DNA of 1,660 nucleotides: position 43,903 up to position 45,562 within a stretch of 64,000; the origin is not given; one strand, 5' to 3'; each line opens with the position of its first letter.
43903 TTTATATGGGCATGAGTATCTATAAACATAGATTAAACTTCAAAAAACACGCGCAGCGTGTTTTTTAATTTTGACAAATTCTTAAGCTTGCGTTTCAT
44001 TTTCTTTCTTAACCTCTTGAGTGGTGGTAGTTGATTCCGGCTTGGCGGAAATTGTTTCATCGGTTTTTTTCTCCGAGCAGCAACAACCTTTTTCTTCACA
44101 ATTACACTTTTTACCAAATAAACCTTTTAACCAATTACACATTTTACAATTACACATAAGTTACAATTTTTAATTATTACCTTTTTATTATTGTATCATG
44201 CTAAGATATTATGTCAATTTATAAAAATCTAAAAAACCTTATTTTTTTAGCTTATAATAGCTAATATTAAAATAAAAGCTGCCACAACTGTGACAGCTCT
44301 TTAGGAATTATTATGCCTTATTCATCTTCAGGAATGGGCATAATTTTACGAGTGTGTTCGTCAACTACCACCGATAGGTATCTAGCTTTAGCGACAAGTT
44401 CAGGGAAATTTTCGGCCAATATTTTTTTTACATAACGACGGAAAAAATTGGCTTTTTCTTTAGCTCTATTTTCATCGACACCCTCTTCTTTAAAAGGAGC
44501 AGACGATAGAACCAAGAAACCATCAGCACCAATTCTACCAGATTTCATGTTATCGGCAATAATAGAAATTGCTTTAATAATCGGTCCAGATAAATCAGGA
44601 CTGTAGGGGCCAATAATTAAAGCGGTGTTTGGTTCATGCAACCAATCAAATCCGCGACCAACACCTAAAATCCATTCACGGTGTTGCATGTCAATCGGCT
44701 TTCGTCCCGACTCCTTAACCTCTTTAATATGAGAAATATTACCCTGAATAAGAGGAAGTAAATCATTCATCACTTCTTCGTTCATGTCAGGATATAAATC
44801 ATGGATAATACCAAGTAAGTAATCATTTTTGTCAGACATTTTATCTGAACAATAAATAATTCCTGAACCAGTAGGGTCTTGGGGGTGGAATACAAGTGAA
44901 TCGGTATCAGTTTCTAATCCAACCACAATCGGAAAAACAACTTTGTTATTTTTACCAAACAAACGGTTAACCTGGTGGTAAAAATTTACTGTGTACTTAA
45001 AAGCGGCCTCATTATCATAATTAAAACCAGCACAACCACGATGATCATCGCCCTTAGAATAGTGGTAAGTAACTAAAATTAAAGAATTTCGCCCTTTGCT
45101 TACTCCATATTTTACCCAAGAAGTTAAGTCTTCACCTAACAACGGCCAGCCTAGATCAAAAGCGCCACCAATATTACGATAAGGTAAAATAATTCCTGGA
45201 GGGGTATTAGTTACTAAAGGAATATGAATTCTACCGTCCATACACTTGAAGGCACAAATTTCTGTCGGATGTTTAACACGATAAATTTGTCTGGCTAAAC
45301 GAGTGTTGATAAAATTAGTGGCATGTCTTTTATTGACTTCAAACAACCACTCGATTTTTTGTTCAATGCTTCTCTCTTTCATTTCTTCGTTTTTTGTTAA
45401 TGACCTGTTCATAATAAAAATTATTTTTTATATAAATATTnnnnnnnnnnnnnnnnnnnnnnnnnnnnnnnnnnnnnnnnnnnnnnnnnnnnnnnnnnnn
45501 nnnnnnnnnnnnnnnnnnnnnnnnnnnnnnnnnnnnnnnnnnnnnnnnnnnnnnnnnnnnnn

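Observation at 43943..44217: Unannotated stand-alone unit: near-consensus promoter, Cys-rich 57-codon sORF with a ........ repeat, then a hairpin/U-tract 12 nt before tatD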

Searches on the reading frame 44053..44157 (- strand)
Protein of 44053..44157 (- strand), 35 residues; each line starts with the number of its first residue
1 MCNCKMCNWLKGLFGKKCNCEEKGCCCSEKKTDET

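Call 29: search_protein_representatives(alignment_id=A2)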
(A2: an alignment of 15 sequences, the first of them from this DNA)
Query: 15 sequences, 34 profile positions. Proteins with E-value up to 0.001 (for the whole library): 8; up to 1e-10: 1; up to 1e-30: 0. The best 8 are listed.
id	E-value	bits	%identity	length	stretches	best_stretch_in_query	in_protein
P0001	6.8e-15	71.3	-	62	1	1-34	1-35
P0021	2.3e-09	53.6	-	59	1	1-33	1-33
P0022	3.7e-09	52.9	-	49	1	6-33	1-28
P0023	4.1e-07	46.4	-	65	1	1-27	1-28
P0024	1.5e-06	44.6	-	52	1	1-33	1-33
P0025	1.7e-06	44.4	-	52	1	6-32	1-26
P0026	2.0e-06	44.2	-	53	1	6-32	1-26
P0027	7.6e-05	39.1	-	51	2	6-30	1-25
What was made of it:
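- An exhaustive profile search of 1.84 billion representatives gave only 8 clusters at 50% identity (call 29).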

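Call 31: find_encoding_contigs(protein=P0023, flank=4000, max_places=3)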
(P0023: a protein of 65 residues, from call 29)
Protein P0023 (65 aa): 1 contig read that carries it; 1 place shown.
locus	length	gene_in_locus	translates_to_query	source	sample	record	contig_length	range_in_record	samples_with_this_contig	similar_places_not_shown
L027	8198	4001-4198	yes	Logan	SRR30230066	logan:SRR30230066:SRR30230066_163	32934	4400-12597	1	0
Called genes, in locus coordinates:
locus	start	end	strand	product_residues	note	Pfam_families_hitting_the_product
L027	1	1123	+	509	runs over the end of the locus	PF02874:ATP-synt_ab_N, PF00006:ATP-synt_ab, PF00306:ATP-synt_ab_C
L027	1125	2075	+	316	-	PF00231:ATP-synt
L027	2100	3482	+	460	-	PF02874:ATP-synt_ab_N, PF00006:ATP-synt_ab, PF22919:ATP-synt_VA_C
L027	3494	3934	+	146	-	PF02823:ATP-synt_DE_N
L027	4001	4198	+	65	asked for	-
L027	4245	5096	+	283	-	PF01026:TatD_DNase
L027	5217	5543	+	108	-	-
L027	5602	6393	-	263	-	PF02673:BacA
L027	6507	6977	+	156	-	PF01467:CTP_transf_like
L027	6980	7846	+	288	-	PF02618:YceG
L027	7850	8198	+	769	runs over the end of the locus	PF11369:DUF3160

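Call 32: find_encoding_contigs(protein=P0026, flank=4000, max_places=3)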
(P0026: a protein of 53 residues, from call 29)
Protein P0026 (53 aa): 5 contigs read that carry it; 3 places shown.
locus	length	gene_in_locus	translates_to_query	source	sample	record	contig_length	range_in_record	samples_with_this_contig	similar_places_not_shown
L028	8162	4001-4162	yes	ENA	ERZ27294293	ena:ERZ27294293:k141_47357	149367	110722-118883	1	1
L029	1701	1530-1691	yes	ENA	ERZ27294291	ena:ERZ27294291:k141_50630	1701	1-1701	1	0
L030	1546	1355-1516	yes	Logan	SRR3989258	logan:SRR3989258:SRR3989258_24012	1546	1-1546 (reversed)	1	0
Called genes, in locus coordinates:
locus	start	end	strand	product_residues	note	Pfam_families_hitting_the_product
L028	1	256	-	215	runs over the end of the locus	PF00420:Oxidored_q2 (weak)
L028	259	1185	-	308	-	PF00146:NADHdh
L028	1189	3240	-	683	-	PF00361:Proton_antipo_M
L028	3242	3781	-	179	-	PF01058:Oxidored_q6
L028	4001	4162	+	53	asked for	-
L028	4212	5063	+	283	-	PF01026:TatD_DNase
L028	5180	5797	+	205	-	-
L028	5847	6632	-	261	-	PF02673:BacA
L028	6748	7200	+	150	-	PF01467:CTP_transf_like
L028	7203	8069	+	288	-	PF02618:YceG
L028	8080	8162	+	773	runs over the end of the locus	PF11369:DUF3160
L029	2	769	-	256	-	?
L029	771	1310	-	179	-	PF01058:Oxidored_q6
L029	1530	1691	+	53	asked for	-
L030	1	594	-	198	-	?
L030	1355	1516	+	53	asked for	-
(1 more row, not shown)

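Call 36: find_encoding_contigs(protein=P0021, flank=4000, max_places=3)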
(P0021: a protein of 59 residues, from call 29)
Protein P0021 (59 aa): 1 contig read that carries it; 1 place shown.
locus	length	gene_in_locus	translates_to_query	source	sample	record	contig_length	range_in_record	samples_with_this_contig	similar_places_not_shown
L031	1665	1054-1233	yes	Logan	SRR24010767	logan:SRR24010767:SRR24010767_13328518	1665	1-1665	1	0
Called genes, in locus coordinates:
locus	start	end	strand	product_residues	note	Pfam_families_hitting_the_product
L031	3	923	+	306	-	?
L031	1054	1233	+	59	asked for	-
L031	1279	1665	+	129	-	?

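Call 37: find_encoding_contigs(protein=P0025, flank=4000, max_places=3)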
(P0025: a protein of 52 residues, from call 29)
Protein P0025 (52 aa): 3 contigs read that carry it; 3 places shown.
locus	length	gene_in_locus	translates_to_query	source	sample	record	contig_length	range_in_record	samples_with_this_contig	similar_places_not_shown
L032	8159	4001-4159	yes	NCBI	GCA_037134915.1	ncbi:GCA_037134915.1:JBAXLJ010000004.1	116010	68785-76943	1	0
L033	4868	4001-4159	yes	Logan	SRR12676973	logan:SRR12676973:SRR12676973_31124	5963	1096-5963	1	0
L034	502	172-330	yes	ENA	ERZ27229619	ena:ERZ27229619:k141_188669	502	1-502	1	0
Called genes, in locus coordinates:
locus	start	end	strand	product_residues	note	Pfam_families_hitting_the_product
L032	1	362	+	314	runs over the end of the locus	PF00231:ATP-synt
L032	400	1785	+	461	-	PF02874:ATP-synt_ab_N, PF00006:ATP-synt_ab, PF22919:ATP-synt_VA_C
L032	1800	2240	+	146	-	PF02823:ATP-synt_DE_N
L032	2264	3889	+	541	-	-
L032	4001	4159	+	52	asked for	-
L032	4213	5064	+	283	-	PF01026:TatD_DNase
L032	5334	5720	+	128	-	-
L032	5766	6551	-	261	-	PF02673:BacA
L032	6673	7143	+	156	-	PF01467:CTP_transf_like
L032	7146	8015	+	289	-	PF02618:YceG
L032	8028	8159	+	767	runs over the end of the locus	PF11369:DUF3160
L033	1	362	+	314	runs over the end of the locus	PF00231:ATP-synt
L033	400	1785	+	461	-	PF02874:ATP-synt_ab_N, PF00006:ATP-synt_ab, PF22919:ATP-synt_VA_C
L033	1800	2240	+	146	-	PF02823:ATP-synt_DE_N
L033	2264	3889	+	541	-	-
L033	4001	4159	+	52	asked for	-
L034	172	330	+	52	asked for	-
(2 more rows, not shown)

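Call 39: search_solved_structures(query=A2, max_evalue=10)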
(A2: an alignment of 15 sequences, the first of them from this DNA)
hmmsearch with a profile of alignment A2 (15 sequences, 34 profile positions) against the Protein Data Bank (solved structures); distinct sequences matched with E-value up to 10: 0.
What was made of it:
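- On Metallothionein (functional class and Pfam metallothionein families): The PDB sequence profile gave nothing at E <= 10 (call 39).
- Tried and rejected: A PDB sequence profile search gave no hit at E <= 10 (call 39).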

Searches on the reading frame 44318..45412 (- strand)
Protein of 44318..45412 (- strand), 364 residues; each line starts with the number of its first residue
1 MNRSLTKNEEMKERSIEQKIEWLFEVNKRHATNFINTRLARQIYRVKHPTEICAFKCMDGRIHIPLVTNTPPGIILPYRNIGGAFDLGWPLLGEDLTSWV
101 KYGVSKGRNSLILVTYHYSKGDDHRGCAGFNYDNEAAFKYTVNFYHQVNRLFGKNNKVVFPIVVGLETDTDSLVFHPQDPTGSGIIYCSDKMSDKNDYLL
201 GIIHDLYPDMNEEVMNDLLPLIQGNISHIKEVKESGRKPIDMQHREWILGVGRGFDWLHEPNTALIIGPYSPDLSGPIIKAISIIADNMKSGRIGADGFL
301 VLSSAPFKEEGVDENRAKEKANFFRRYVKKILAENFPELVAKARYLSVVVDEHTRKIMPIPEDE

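Call 5: search_protein_families(library=pfam, proteins=[window:44318-45412:-], max_evalue=1)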
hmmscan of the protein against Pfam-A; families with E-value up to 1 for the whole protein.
window:44318-45412:- (364 aa): 2 families
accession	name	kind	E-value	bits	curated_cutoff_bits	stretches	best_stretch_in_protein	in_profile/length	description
PF20686.2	CsoSCA_cat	-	2.7e-05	24.2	21.5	1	110-182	80-156/236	Carboxysome Shell Carbonic Anhydrase, catalytic domain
PF00484.24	Pro_CA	-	0.0015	19.2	25.7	1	55-119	4-64/156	Carbonic anhydrase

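Call 10: search_protein_families(library=ncbifam, proteins=[window:44318-45412:-], max_evalue=1)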
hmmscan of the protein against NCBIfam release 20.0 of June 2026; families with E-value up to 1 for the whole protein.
window:44318-45412:- (364 aa): 1 family
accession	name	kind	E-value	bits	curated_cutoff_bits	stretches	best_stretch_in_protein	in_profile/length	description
TIGR02701.1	shell_carb_anhy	equivalog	6.1e-09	35.2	241.05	2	107-183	182-262/450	carboxysome shell carbonic anhydrase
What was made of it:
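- Checked: It is a 364-aa ORF (44318..45412) with a weak carboxysome-shell/beta carbonic-anhydrase match (calls 5, 10).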

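Call 67: search_protein_families(library=padloc, proteins=[window:44318-45412:-], max_evalue=1)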
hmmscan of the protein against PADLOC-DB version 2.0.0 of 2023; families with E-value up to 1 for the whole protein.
window:44318-45412:- (364 aa): 0 families
